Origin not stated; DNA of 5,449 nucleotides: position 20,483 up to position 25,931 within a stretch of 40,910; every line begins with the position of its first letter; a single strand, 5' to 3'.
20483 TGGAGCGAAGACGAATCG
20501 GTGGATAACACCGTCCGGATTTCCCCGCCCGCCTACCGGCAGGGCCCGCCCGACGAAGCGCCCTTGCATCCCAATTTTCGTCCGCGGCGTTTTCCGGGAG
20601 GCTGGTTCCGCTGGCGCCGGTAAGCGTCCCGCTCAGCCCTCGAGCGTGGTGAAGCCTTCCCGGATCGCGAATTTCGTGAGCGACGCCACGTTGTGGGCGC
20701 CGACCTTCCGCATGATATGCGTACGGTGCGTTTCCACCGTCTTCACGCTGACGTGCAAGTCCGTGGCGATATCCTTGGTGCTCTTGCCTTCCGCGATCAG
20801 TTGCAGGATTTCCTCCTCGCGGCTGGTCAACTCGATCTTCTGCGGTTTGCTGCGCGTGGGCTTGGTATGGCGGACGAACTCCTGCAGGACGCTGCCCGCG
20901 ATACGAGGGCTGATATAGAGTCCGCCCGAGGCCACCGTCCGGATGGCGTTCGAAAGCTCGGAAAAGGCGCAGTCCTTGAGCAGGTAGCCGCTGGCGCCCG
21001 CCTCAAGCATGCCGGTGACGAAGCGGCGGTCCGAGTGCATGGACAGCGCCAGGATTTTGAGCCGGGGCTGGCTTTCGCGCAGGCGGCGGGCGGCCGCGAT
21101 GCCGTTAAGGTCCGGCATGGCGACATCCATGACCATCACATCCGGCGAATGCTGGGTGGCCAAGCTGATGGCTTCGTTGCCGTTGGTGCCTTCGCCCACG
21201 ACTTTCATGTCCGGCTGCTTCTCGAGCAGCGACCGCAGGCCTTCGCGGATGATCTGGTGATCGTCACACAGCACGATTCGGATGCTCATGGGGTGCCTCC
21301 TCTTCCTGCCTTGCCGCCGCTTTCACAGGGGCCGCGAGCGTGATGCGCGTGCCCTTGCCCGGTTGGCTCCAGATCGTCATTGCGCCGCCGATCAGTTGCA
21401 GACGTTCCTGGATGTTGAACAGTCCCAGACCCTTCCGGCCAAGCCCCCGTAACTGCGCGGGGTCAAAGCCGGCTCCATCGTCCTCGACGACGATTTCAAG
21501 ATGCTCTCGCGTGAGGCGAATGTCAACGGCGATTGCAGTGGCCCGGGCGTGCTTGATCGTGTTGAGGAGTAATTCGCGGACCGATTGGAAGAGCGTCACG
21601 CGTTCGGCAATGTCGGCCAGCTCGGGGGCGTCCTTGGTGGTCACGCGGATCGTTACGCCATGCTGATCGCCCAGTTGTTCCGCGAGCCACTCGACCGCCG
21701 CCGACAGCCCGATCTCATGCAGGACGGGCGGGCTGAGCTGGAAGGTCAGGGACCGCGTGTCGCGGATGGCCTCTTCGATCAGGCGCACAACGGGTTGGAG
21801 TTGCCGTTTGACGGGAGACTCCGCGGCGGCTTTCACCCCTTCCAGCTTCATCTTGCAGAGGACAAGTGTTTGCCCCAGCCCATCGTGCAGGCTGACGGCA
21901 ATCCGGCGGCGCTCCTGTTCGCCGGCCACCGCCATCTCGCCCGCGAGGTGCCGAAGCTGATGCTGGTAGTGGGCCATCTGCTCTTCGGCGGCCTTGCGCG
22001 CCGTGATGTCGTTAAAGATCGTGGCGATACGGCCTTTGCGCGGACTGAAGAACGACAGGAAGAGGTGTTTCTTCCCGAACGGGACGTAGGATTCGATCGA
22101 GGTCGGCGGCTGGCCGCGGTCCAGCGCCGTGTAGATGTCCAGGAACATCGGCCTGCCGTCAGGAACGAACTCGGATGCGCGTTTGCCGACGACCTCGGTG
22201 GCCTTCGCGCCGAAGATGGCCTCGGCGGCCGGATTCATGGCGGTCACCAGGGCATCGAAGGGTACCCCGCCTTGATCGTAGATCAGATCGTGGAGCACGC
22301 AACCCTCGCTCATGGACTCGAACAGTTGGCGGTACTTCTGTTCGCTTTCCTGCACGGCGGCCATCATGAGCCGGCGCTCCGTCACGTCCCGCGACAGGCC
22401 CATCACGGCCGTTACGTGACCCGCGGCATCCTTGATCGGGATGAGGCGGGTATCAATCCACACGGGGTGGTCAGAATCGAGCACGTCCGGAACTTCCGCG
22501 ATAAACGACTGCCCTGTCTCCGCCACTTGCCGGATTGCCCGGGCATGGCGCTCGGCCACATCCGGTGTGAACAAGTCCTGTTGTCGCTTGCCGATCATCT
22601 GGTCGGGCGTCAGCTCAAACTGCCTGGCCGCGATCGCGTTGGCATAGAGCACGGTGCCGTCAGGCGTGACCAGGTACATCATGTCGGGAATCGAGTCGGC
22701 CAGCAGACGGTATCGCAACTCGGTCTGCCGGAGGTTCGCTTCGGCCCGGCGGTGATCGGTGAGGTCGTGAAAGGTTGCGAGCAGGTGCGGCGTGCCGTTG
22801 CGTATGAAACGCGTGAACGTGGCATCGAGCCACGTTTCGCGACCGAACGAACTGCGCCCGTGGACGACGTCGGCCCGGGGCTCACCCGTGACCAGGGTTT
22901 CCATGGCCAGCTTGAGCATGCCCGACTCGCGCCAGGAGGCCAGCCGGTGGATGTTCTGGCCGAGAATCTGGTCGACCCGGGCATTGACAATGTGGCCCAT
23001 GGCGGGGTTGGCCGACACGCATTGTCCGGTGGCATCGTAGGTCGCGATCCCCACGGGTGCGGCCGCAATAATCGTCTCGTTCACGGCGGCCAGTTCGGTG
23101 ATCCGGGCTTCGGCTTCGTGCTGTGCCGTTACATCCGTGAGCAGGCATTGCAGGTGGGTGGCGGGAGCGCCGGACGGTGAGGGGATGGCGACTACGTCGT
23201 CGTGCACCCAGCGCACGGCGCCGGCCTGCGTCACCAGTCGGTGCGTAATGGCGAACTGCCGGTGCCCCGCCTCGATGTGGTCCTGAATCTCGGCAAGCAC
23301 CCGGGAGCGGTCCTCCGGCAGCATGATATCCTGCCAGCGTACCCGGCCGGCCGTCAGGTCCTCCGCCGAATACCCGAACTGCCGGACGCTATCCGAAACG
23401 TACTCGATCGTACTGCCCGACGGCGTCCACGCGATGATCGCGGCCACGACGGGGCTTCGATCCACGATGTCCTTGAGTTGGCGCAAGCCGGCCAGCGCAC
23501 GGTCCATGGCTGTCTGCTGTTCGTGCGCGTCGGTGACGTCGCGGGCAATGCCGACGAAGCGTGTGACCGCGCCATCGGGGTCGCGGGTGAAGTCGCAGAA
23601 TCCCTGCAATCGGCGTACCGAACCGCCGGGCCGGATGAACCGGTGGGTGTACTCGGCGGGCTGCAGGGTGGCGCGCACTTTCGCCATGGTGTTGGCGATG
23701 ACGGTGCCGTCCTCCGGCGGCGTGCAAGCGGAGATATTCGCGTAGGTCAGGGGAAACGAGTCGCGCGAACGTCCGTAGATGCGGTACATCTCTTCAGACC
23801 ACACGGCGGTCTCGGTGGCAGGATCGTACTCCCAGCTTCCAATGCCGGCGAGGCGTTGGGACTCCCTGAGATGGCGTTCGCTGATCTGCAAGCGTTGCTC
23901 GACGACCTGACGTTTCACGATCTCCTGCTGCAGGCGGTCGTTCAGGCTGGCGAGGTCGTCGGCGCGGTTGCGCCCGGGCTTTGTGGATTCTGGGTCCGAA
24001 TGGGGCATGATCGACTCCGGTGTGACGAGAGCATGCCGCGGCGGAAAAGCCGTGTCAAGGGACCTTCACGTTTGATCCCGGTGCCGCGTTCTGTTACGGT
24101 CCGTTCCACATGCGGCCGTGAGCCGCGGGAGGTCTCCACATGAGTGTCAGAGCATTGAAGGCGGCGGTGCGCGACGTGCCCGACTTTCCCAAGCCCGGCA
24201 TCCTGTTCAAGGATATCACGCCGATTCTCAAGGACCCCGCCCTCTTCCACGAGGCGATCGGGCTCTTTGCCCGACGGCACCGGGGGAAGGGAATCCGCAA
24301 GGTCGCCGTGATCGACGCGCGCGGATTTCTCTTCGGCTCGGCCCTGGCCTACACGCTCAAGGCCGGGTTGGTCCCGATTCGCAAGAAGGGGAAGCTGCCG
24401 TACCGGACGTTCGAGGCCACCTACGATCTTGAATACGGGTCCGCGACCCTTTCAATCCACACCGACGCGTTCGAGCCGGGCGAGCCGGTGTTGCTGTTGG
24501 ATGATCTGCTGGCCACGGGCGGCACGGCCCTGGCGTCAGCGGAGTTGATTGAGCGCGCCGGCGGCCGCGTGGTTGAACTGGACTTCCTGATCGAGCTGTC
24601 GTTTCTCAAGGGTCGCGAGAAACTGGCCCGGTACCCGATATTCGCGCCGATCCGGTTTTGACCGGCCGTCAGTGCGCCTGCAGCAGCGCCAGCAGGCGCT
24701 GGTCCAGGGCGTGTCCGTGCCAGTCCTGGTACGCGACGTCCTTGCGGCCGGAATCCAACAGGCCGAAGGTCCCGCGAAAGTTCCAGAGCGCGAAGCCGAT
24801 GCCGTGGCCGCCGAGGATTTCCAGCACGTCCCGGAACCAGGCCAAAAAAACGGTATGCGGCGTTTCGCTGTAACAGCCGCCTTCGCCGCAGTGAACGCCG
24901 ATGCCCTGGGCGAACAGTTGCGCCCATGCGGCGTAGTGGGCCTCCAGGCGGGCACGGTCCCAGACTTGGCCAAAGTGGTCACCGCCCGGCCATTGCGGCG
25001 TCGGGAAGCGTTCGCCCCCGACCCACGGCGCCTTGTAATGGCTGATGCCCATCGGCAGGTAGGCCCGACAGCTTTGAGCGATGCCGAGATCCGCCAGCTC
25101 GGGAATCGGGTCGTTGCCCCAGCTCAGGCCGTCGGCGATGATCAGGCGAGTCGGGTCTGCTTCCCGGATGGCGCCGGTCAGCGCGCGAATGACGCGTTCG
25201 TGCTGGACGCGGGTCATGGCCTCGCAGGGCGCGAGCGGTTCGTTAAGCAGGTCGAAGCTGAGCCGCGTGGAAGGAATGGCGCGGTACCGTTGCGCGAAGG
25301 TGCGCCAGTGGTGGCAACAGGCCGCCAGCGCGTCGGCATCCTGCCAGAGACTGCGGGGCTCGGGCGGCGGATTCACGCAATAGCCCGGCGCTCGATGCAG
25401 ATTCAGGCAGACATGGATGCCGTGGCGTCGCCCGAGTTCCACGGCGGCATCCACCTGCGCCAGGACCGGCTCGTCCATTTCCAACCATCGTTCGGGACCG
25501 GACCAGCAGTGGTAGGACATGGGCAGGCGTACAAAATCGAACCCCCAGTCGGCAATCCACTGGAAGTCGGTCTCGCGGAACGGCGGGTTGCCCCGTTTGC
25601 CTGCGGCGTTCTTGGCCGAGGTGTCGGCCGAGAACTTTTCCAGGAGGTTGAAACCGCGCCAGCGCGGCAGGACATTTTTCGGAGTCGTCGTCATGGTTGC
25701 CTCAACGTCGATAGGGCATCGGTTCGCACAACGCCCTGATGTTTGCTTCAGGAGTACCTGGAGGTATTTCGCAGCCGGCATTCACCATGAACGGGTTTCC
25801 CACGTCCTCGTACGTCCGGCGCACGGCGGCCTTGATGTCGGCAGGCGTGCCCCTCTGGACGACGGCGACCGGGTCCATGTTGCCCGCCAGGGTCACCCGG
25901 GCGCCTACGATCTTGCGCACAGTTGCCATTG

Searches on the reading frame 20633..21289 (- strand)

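Call 57: search_protein_families(library=pfam, proteins=[window:20633-21289:-], max_evalue=0.00001)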
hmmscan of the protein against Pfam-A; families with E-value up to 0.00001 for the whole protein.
window:20633-21289:- (218 aa): 3 families
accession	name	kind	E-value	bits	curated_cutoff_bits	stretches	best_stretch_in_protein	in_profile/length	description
PF00072.30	Response_reg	-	4.8e-29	101.2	30.2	1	5-117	1-111/111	Response regulator receiver domain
PF00196.25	GerE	-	2.3e-19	69.2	23.5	1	154-207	3-56/57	Bacterial regulatory proteins, luxR family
PF08281.18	Sigma70_r4_2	-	3.7e-07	30.1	25.7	1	153-195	10-53/54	Sigma-70, region 4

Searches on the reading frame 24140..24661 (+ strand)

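Call 57: search_protein_families(library=pfam, proteins=[window:24140-24661:+], max_evalue=0.00001)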
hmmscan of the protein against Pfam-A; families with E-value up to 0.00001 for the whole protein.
window:24140-24661:+ (173 aa): 1 family
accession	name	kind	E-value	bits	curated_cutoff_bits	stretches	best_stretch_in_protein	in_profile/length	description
PF00156.33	Pribosyltran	-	6.1e-09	35.8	26.3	1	29-147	5-120/158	Phosphoribosyl transferase domain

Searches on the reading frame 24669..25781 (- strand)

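Call 57: search_protein_families(library=pfam, proteins=[window:24669-25781:-], max_evalue=0.00001)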
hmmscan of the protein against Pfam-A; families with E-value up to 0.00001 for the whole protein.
window:24669-25781:- (370 aa): 1 family
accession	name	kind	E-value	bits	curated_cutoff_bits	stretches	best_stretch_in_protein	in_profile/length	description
PF00150.24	Cellulase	-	6.1e-21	75.6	23.5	1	68-335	22-268/272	Cellulase (glycosyl hydrolase family 5)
